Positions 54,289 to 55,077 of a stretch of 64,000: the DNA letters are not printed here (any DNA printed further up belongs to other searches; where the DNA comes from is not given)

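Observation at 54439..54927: Mini-intein splitting aRF1 exactly at the catalytic GGQ motif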

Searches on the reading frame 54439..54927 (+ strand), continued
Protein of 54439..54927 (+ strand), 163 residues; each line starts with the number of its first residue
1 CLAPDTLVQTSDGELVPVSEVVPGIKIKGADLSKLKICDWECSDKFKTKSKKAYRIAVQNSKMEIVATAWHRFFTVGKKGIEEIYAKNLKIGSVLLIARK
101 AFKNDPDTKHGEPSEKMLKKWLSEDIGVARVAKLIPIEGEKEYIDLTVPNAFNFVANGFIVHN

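Call 73: find_related_loci(query=A2, collection=viral_contigs, flank=2500)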
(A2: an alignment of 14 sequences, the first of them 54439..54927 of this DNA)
Query A2 (163 aa) in viral_contigs; peptide patterns used: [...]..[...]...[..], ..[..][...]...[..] (x = any residue, [..] = any of these).
303 stretches matched a pattern; 19 encode a relative of the query (tblastn E <= 1e-3); 19 distinct loci.
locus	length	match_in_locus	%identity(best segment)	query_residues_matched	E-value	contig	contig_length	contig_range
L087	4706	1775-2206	24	1-163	1e-10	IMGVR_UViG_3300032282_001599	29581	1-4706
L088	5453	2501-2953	25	1-163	6e-8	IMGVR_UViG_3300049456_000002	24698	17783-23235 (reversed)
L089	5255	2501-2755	33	1-80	6e-7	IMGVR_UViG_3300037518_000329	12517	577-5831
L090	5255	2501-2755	33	1-80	6e-7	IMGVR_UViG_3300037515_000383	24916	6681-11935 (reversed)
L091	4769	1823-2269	25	1-163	1e-5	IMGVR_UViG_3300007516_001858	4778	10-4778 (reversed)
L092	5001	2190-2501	25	49-163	1e-5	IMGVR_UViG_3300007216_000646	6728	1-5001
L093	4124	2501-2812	25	49-163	1e-5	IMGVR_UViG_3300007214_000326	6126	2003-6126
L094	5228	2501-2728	30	84-163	2e-5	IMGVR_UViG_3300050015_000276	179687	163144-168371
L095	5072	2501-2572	50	1-24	2e-5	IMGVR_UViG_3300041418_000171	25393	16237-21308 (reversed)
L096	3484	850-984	38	121-163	2e-5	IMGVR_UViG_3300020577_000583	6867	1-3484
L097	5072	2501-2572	50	1-24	2e-5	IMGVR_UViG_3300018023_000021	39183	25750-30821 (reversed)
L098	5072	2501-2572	50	1-24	2e-5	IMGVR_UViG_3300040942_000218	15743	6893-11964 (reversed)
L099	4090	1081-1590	25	1-163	3e-5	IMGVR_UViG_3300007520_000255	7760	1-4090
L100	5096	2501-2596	45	131-163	3e-5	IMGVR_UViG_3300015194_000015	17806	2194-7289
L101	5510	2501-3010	25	1-163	3e-5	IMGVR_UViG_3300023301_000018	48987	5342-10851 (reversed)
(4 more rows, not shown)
